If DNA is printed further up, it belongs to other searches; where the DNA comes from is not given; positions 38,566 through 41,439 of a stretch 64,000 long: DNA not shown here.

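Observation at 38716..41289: Glycoside hydrolase (clan GH-A) fused to a membrane GT2; hydrolase and transferase in one polypeptide upstream of the synthase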

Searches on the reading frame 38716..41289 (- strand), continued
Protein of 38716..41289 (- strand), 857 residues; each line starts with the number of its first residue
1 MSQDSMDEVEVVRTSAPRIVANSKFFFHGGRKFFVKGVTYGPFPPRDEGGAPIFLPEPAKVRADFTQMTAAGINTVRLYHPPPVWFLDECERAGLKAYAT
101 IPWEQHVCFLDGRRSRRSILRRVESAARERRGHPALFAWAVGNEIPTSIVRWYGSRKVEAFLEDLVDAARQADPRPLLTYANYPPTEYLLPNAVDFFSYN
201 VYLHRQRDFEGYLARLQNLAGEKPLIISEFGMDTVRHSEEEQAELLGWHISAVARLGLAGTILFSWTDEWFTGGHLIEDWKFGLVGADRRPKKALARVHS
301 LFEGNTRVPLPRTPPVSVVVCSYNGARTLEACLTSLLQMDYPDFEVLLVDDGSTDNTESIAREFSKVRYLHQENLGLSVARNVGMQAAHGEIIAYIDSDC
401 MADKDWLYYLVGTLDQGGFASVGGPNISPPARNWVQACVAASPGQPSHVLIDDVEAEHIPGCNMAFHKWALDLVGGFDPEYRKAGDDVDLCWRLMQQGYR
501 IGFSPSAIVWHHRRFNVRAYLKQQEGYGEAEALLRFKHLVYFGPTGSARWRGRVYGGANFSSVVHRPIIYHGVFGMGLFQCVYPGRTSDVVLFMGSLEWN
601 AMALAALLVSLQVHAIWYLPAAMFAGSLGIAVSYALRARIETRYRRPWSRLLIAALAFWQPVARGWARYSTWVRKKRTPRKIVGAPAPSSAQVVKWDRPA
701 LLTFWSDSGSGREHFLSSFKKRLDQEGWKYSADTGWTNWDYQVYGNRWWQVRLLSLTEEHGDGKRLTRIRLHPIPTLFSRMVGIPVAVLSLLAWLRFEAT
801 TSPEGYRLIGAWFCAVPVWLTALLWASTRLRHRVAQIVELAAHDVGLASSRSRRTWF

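Call 9: find_homologous_proteins(query=window:38716-41289:-, max_evalue=1e-10)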
Query window:38716-41289:- (857 aa): 8000 proteins with E <= 1e-10 among 8000 candidates; the best 120 are listed.
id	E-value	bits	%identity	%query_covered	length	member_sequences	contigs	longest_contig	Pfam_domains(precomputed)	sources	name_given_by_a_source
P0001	0.0e+0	1985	98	100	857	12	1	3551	PF13632.13,PF10111.15,PF13506.14,PF13641.13,PF03198.21,PF02836.24,PF00535.33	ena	-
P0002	0.0e+0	1712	85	99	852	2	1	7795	PF13632.13,PF10111.15,PF13506.14,PF13641.13,PF03198.21,PF02836.24,PF00535.33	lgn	-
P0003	0.0e+0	1686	82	99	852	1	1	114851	PF13632.13,PF10111.15,PF13506.14,PF13641.13,PF03198.21,PF02836.24,PF00535.33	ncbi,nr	ncbi:MAG: glycosyltransferase [Verrucomicrobiae bacterium]|nr:glycosyltransferase [Verrucomicrobiae 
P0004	0.0e+0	1667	82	98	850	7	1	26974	PF13632.13,PF10111.15,PF13506.14,PF13641.13,PF02836.24,PF00535.33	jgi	-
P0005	0.0e+0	1390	66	99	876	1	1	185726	PF13632.13,PF10111.15,PF13506.14,PF13641.13,PF02836.24,PF00535.33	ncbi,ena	-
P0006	0.0e+0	1388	68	98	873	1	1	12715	PF13632.13,PF10111.15,PF13506.14,PF13641.13,PF02836.24,PF00535.33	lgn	-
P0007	0.0e+0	1385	67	98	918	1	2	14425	PF13632.13,PF10111.15,PF13506.14,PF13641.13,PF03198.21,PF02836.24,PF00535.33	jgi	jgi:glycosyltransferase involved in cell wall biosynthesis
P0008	0.0e+0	1379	67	98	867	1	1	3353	PF13632.13,PF10111.15,PF13506.14,PF13641.13,PF02836.24,PF00535.33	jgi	jgi:O-antigen biosynthesis protein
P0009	0.0e+0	1377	67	98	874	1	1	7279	PF13632.13,PF10111.15,PF13506.14,PF13641.13,PF03198.21,PF02836.24,PF00535.33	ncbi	-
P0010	0.0e+0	1375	68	97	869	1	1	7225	PF13632.13,PF10111.15,PF13506.14,PF13641.13,PF03198.21,PF02836.24,PF00535.33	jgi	jgi:O-antigen biosynthesis protein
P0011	0.0e+0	1374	67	98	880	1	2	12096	PF13632.13,PF10111.15,PF13506.14,PF13641.13,PF03198.21,PF02836.24,PF00535.33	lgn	-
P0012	0.0e+0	1370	66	99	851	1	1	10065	PF13632.13,PF10111.15,PF13506.14,PF13641.13,PF03198.21,PF02836.24,PF00535.33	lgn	-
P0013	0.0e+0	1368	67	98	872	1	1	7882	PF13632.13,PF10111.15,PF13506.14,PF13641.13,PF03198.21,PF02836.24,PF00535.33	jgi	jgi:O-antigen biosynthesis protein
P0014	0.0e+0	1367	66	97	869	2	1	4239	PF13632.13,PF10111.15,PF13506.14,PF13641.13,PF03198.21,PF02836.24,PF00535.33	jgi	jgi:O-antigen biosynthesis protein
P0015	0.0e+0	1367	66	100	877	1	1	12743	PF13632.13,PF10111.15,PF13506.14,PF13641.13,PF03198.21,PF02836.24,PF00535.33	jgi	jgi:glycosyltransferase involved in cell wall biosynthesis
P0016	0.0e+0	1361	66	98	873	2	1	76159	PF13632.13,PF10111.15,PF13506.14,PF13641.13,PF03198.21,PF02836.24,PF00535.33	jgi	jgi:O-antigen biosynthesis protein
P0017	0.0e+0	1355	63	98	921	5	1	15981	PF13632.13,PF10111.15,PF13506.14,PF13641.13,PF03198.21,PF02836.24,PF00535.33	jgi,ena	-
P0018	0.0e+0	1351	66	99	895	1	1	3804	PF13632.13,PF10111.15,PF13506.14,PF13641.13,PF02836.24,PF00535.33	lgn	-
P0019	0.0e+0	1333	67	97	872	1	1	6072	PF13632.13,PF10111.15,PF13506.14,PF13641.13,PF02836.24,PF00535.33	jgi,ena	-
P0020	0.0e+0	1332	66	97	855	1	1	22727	PF13632.13,PF10111.15,PF13506.14,PF13641.13,PF02836.24,PF00535.33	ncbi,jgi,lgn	-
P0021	0.0e+0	1329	65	98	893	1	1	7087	PF13632.13,PF10111.15,PF13506.14,PF13641.13,PF03198.21,PF02836.24,PF00535.33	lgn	-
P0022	0.0e+0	1328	67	92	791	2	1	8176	PF13632.13,PF10111.15,PF13506.14,PF13641.13,PF02836.24,PF00535.33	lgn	-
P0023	0.0e+0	1316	65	97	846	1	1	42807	PF13632.13,PF10111.15,PF13506.14,PF13641.13,PF03198.21,PF02836.24,PF00535.33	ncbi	-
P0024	0.0e+0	1312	67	92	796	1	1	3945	PF13632.13,PF10111.15,PF13506.14,PF13641.13,PF02836.24,PF00535.33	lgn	-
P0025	0.0e+0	1269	64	98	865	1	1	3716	PF13632.13,PF10111.15,PF13506.14,PF13641.13,PF03198.21,PF02836.24,PF00535.33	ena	-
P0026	0.0e+0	1124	58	97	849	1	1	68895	PF13632.13,PF10111.15,PF13641.13,PF02836.24,PF00535.33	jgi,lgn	-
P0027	0.0e+0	1112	58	95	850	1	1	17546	PF13632.13,PF10111.15,PF13506.14,PF13641.13,PF03198.21,PF02836.24,PF00535.33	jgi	-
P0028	0.0e+0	1111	57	95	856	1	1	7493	PF13632.13,PF10111.15,PF13506.14,PF13641.13,PF00535.33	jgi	jgi:glycosyltransferase involved in cell wall biosynthesis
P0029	0.0e+0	1110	58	95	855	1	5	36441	PF13632.13,PF10111.15,PF13506.14,PF13641.13,PF03198.21,PF02836.24,PF00535.33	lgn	-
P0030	0.0e+0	1108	58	95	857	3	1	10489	PF13632.13,PF10111.15,PF13641.13,PF03198.21,PF00535.33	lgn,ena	-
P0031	0.0e+0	1080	59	91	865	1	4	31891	PF13632.13,PF10111.15,PF13506.14,PF13641.13,PF03198.21,PF02836.24,PF00535.33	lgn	-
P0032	0.0e+0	1070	57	91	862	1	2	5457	PF13632.13,PF10111.15,PF13506.14,PF13641.13,PF03198.21,PF02836.24,PF00535.33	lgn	-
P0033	0.0e+0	1066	57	90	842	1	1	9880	PF13632.13,PF10111.15,PF13506.14,PF13641.13,PF03198.21,PF02836.24,PF00535.33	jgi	jgi:glycosyltransferase involved in cell wall biosynthesis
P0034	0.0e+0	1063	57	90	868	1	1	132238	PF13632.13,PF10111.15,PF13506.14,PF13641.13,PF03198.21,PF02836.24,PF00535.33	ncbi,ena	-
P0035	0.0e+0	1062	54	96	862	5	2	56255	PF13632.13,PF10111.15,PF13506.14,PF13641.13,PF03198.21,PF02836.24,PF00535.33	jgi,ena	-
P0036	0.0e+0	1058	54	97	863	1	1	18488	PF13632.13,PF10111.15,PF13506.14,PF13641.13,PF03198.21,PF02836.24,PF00535.33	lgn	-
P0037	0.0e+0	1056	56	90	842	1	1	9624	PF13632.13,PF10111.15,PF13506.14,PF13641.13,PF03198.21,PF02836.24,PF00535.33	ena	-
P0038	0.0e+0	1054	55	97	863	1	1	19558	PF13632.13,PF10111.15,PF13641.13,PF03198.21,PF02836.24,PF00535.33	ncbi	-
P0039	0.0e+0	1053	55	97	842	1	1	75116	PF13632.13,PF10111.15,PF13506.14,PF13641.13,PF03198.21,PF02836.24,PF00535.33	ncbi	-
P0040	0.0e+0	1050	55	97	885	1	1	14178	PF13632.13,PF10111.15,PF13506.14,PF13641.13,PF03198.21,PF02836.24,PF00535.33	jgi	jgi:GT2 family glycosyltransferase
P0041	0.0e+0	1050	54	98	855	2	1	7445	PF13632.13,PF10111.15,PF13506.14,PF13641.13,PF03198.21,PF02836.24,PF00535.33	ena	-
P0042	0.0e+0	1049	54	98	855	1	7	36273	PF13632.13,PF10111.15,PF13506.14,PF13641.13,PF03198.21,PF02836.24,PF00535.33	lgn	-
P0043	0.0e+0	1049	54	98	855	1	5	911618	PF13632.13,PF10111.15,PF13506.14,PF13641.13,PF03198.21,PF02836.24,PF00535.33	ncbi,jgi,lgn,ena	-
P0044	0.0e+0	1048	54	97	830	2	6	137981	PF13632.13,PF10111.15,PF13506.14,PF13641.13,PF03198.21,PF02836.24,PF00535.33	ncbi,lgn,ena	-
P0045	0.0e+0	1048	54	98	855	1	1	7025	PF13632.13,PF10111.15,PF13506.14,PF13641.13,PF03198.21,PF02836.24,PF00535.33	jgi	jgi:O-antigen biosynthesis protein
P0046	0.0e+0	1047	53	99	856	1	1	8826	PF13632.13,PF10111.15,PF13506.14,PF13641.13,PF03198.21,PF02836.24,PF00535.33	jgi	jgi:glycosyltransferase involved in cell wall biosynthesis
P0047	0.0e+0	1046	55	98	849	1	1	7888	PF13632.13,PF10111.15,PF13506.14,PF13641.13,PF03198.21,PF02836.24,PF00535.33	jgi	jgi:glycosyltransferase involved in cell wall biosynthesis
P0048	0.0e+0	1046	54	96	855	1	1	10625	PF13632.13,PF10111.15,PF13506.14,PF13641.13,PF03198.21,PF02836.24,PF00535.33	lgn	-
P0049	0.0e+0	1046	53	98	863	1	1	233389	PF13632.13,PF10111.15,PF13506.14,PF13641.13,PF03198.21,PF00535.33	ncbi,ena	-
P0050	0.0e+0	1045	55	97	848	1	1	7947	PF13632.13,PF10111.15,PF13506.14,PF13641.13,PF03198.21,PF02836.24,PF00535.33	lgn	-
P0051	0.0e+0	1045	54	98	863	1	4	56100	PF13632.13,PF10111.15,PF13506.14,PF13641.13,PF03198.21,PF02836.24,PF00535.33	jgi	jgi:O-antigen biosynthesis protein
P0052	0.0e+0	1044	54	98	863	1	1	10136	PF13632.13,PF10111.15,PF13506.14,PF13641.13,PF03198.21,PF02836.24,PF00535.33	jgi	jgi:GT2 family glycosyltransferase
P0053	0.0e+0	1044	54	98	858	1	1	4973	PF13632.13,PF10111.15,PF13506.14,PF13641.13,PF03198.21,PF02836.24,PF00535.33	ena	-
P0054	0.0e+0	1044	53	98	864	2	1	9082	PF13632.13,PF10111.15,PF13506.14,PF13641.13,PF03198.21,PF02836.24,PF00535.33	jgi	jgi:GT2 family glycosyltransferase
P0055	0.0e+0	1043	55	97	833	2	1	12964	PF13632.13,PF10111.15,PF13506.14,PF13641.13,PF03198.21,PF00535.33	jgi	-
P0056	0.0e+0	1043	54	97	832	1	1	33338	PF13632.13,PF10111.15,PF13506.14,PF13641.13,PF03198.21,PF02836.24,PF00535.33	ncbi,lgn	-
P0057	0.0e+0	1043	54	98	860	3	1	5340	PF13632.13,PF10111.15,PF13506.14,PF13641.13,PF03198.21,PF02836.24,PF00535.33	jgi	jgi:glycosyltransferase involved in cell wall biosynthesis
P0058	0.0e+0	1043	54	97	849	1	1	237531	PF13632.13,PF10111.15,PF13506.14,PF13641.13,PF03198.21,PF02836.24,PF00535.33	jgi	jgi:O-antigen biosynthesis protein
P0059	0.0e+0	1042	54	98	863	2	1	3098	PF13632.13,PF10111.15,PF13506.14,PF13641.13,PF03198.21,PF02836.24,PF00535.33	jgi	jgi:GT2 family glycosyltransferase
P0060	0.0e+0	1042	54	97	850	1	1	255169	PF13632.13,PF10111.15,PF13506.14,PF13641.13,PF03198.21,PF02836.24,PF00535.33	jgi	jgi:GT2 family glycosyltransferase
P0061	0.0e+0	1042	53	96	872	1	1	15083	PF13632.13,PF10111.15,PF13506.14,PF13641.13,PF03198.21,PF02836.24,PF00535.33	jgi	jgi:glycosyltransferase involved in cell wall biosynthesis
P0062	0.0e+0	1042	53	98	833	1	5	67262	PF13632.13,PF10111.15,PF13506.14,PF13641.13,PF03198.21,PF02836.24,PF00535.33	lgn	-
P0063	0.0e+0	1041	54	99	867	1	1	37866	PF13632.13,PF10111.15,PF13506.14,PF13641.13,PF03198.21,PF02836.24,PF00535.33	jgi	-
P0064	0.0e+0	1041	53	98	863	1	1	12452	PF13632.13,PF10111.15,PF13506.14,PF13641.13,PF03198.21,PF00535.33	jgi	-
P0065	0.0e+0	1041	54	99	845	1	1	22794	PF13632.13,PF10111.15,PF13506.14,PF13641.13,PF03198.21,PF02836.24,PF00535.33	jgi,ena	-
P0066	0.0e+0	1040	54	98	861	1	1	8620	PF13632.13,PF10111.15,PF13506.14,PF13641.13,PF03198.21,PF02836.24,PF00535.33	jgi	jgi:GT2 family glycosyltransferase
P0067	0.0e+0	1040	55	97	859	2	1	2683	PF13632.13,PF10111.15,PF13506.14,PF13641.13,PF03198.21,PF02836.24,PF00535.33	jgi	jgi:GT2 family glycosyltransferase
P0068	0.0e+0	1040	54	98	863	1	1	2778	PF13632.13,PF10111.15,PF13506.14,PF13641.13,PF03198.21,PF02836.24,PF00535.33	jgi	jgi:O-antigen biosynthesis protein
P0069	0.0e+0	1039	54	98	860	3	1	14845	PF13632.13,PF10111.15,PF13506.14,PF13641.13,PF03198.21,PF02836.24,PF00535.33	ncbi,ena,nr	ncbi:MAG TPA: glycosyltransferase [Chthoniobacterales bacterium]|nr:glycosyltransferase [Chthoniobac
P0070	0.0e+0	1039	54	97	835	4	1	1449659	PF13632.13,PF10111.15,PF13506.14,PF13641.13,PF03198.21,PF02836.24,PF00535.33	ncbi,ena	-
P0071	0.0e+0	1039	54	95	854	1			PF13632.13,PF10111.15,PF13506.14,PF13641.13,PF03198.21,PF00535.33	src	-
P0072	0.0e+0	1039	54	97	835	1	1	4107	PF13632.13,PF10111.15,PF13641.13,PF03198.21,PF02836.24,PF00535.33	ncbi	ncbi:MAG: glycosyltransferase [Chthoniobacterales bacterium]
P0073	0.0e+0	1038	54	97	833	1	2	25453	PF13632.13,PF10111.15,PF13506.14,PF13641.13,PF03198.21,PF02836.24,PF00535.33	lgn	-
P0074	0.0e+0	1037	54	98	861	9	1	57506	PF13632.13,PF10111.15,PF13506.14,PF13641.13,PF03198.21,PF02836.24,PF00535.33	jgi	jgi:glycosyltransferase involved in cell wall biosynthesis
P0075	0.0e+0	1037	54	96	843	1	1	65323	PF13632.13,PF10111.15,PF13641.13,PF03198.21,PF02836.24,PF00535.33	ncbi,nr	ncbi:MAG: glycosyltransferase [Verrucomicrobiae bacterium]|nr:glycosyltransferase [Verrucomicrobiae 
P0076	0.0e+0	1037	54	97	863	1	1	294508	PF13632.13,PF10111.15,PF13506.14,PF13641.13,PF03198.21,PF02836.24,PF00535.33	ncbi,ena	-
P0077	0.0e+0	1037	56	88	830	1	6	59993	PF13632.13,PF10111.15,PF13506.14,PF13641.13,PF03198.21,PF02836.24,PF00535.33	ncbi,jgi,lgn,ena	-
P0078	0.0e+0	1037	54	97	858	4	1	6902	PF13632.13,PF10111.15,PF13506.14,PF13641.13,PF03198.21,PF02836.24,PF00535.33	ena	-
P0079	0.0e+0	1037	54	98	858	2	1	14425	PF13632.13,PF10111.15,PF13506.14,PF13641.13,PF03198.21,PF02836.24,PF00535.33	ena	-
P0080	0.0e+0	1037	53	95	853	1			PF13632.13,PF10111.15,PF13506.14,PF13641.13,PF03198.21,PF02836.24,PF00535.33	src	-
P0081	0.0e+0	1036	55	98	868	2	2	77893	PF13632.13,PF10111.15,PF13506.14,PF13641.13,PF03198.21,PF02836.24,PF00535.33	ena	-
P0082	0.0e+0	1036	53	99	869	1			PF13632.13,PF10111.15,PF13506.14,PF13641.13,PF03198.21,PF02836.24,PF00535.33,PF02709.21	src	-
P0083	0.0e+0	1036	55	97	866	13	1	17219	PF13632.13,PF10111.15,PF13506.14,PF13641.13,PF03198.21,PF00535.33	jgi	-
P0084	0.0e+0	1036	54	97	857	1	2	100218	PF13632.13,PF10111.15,PF13506.14,PF13641.13,PF03198.21,PF02836.24,PF00535.33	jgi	jgi:glycosyltransferase involved in cell wall biosynthesis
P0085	0.0e+0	1036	54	91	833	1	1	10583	PF13632.13,PF10111.15,PF13506.14,PF13641.13,PF03198.21,PF02836.24,PF00535.33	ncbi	-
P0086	0.0e+0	1036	54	98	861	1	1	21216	PF13632.13,PF10111.15,PF13506.14,PF13641.13,PF03198.21,PF02836.24,PF00535.33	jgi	jgi:GT2 family glycosyltransferase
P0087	0.0e+0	1036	54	97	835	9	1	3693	PF13632.13,PF10111.15,PF13506.14,PF13641.13,PF03198.21,PF02836.24,PF00535.33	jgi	jgi:O-antigen biosynthesis protein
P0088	0.0e+0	1036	54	97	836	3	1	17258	PF13632.13,PF10111.15,PF13506.14,PF13641.13,PF03198.21,PF02836.24,PF00535.33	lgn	-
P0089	0.0e+0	1035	54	91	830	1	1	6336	PF13632.13,PF10111.15,PF13506.14,PF13641.13,PF03198.21,PF02836.24,PF00535.33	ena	-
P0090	0.0e+0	1035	53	97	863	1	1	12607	PF13632.13,PF10111.15,PF13506.14,PF13641.13,PF03198.21,PF00535.33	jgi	-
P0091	0.0e+0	1035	53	98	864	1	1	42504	PF13632.13,PF10111.15,PF13506.14,PF13641.13,PF03198.21,PF00535.33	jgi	jgi:glycosyltransferase involved in cell wall biosynthesis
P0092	0.0e+0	1035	54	96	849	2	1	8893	PF13632.13,PF10111.15,PF13506.14,PF13641.13,PF00535.33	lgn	-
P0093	0.0e+0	1035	53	98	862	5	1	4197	PF13632.13,PF10111.15,PF13506.14,PF13641.13,PF03198.21,PF02836.24,PF00535.33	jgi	jgi:GT2 family glycosyltransferase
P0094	0.0e+0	1035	53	98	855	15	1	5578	PF13632.13,PF10111.15,PF13506.14,PF13641.13,PF03198.21,PF02836.24,PF00535.33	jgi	jgi:glycosyltransferase involved in cell wall biosynthesis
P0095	0.0e+0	1035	53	97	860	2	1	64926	PF13632.13,PF10111.15,PF13506.14,PF13641.13,PF03198.21,PF02836.24,PF00535.33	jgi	jgi:glycosyltransferase involved in cell wall biosynthesis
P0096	0.0e+0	1035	54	95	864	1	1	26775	PF13632.13,PF10111.15,PF13506.14,PF13641.13,PF03198.21,PF02836.24,PF00535.33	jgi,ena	jgi:GT2 family glycosyltransferase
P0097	0.0e+0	1035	53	97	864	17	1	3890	PF13632.13,PF10111.15,PF13506.14,PF13641.13,PF03198.21,PF02836.24,PF00535.33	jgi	jgi:glycosyltransferase involved in cell wall biosynthesis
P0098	0.0e+0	1035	54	97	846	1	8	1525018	PF10111.15,PF13506.14,PF13641.13,PF03198.21,PF00535.33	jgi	jgi:glycosyltransferase involved in cell wall biosynthesis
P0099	0.0e+0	1035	52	97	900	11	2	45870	PF13632.13,PF10111.15,PF13506.14,PF13641.13,PF03198.21,PF02836.24,PF00535.33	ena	-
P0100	0.0e+0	1034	54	98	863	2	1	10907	PF13632.13,PF10111.15,PF13506.14,PF13641.13,PF03198.21,PF02836.24,PF00535.33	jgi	jgi:GT2 family glycosyltransferase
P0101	0.0e+0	1034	55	98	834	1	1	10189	PF13632.13,PF10111.15,PF13506.14,PF13641.13,PF03198.21,PF00535.33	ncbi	ncbi:MAG: hypothetical protein Fur0032_22290 [Terrimicrobiaceae bacterium]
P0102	0.0e+0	1034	54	97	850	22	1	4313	PF13632.13,PF10111.15,PF13506.14,PF13641.13,PF03198.21,PF00535.33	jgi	jgi:O-antigen biosynthesis protein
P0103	0.0e+0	1034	53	98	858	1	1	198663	PF13632.13,PF10111.15,PF13506.14,PF13641.13,PF03198.21,PF02836.24,PF00535.33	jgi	jgi:glycosyltransferase involved in cell wall biosynthesis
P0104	0.0e+0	1034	53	98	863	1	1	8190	PF13632.13,PF10111.15,PF13506.14,PF13641.13,PF03198.21,PF02836.24,PF00535.33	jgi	jgi:GT2 family glycosyltransferase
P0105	0.0e+0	1034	55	97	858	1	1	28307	PF13632.13,PF10111.15,PF13506.14,PF13641.13,PF03198.21,PF02836.24,PF00535.33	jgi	jgi:glycosyltransferase involved in cell wall biosynthesis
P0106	0.0e+0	1034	55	97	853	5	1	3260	PF13632.13,PF10111.15,PF13506.14,PF13641.13,PF03198.21,PF00535.33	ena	-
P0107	0.0e+0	1033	52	98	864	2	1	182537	PF13632.13,PF10111.15,PF13506.14,PF13641.13,PF03198.21,PF00535.33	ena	-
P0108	0.0e+0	1033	52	98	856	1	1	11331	PF13632.13,PF10111.15,PF13506.14,PF13641.13,PF03198.21,PF02836.24,PF00535.33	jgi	jgi:O-antigen biosynthesis protein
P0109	0.0e+0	1033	55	91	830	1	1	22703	PF13632.13,PF10111.15,PF13506.14,PF13641.13,PF03198.21,PF02836.24,PF00535.33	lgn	-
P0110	0.0e+0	1033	52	99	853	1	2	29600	PF13632.13,PF10111.15,PF13506.14,PF13641.13,PF03198.21,PF02836.24,PF00535.33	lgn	-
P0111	0.0e+0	1033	54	96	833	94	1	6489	PF13632.13,PF10111.15,PF13641.13,PF03198.21,PF02836.24,PF00535.33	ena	-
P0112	0.0e+0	1033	53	95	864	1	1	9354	PF13632.13,PF10111.15,PF13506.14,PF13641.13,PF03198.21,PF02836.24,PF00535.33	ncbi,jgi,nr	ncbi:MAG TPA: glycosyltransferase [Candidatus Udaeobacter sp.]|jgi:GT2 family glycosyltransferase|nr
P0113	0.0e+0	1032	52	98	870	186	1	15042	PF13632.13,PF10111.15,PF13506.14,PF13641.13,PF03198.21,PF02836.24,PF00535.33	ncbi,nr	ncbi:MAG: glycosyl transferase [Verrucomicrobia bacterium]|nr:MAG: glycosyl transferase [Verrucomicr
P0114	0.0e+0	1032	54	97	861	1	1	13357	PF13632.13,PF10111.15,PF13506.14,PF13641.13,PF03198.21,PF02836.24,PF00535.33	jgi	jgi:glycosyltransferase involved in cell wall biosynthesis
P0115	0.0e+0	1032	53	98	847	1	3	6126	PF13632.13,PF10111.15,PF13506.14,PF13641.13,PF03198.21,PF02836.24,PF00535.33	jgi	-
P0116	0.0e+0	1032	54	97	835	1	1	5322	PF13632.13,PF10111.15,PF13506.14,PF13641.13,PF03198.21,PF02836.24,PF00535.33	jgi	jgi:glycosyltransferase involved in cell wall biosynthesis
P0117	0.0e+0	1032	53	99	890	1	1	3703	PF13632.13,PF10111.15,PF13506.14,PF13641.13,PF03198.21,PF02836.24,PF00535.33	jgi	jgi:glycosyltransferase involved in cell wall biosynthesis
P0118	0.0e+0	1032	54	96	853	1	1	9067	PF13632.13,PF10111.15,PF13506.14,PF13641.13,PF03198.21,PF00535.33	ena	-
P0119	0.0e+0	1032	54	97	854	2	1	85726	PF13632.13,PF10111.15,PF13506.14,PF13641.13,PF03198.21,PF02836.24,PF00535.33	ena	-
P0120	0.0e+0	1032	53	97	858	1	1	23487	PF13632.13,PF10111.15,PF13506.14,PF13641.13,PF03198.21,PF02836.24,PF00535.33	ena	-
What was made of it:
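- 38716..41289 (-): Whole ORF, 857 aa: GH-A domain + GT2 + membrane anchor. A 98%-identical homologue (P0001) and thousands of others exist (call 9).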
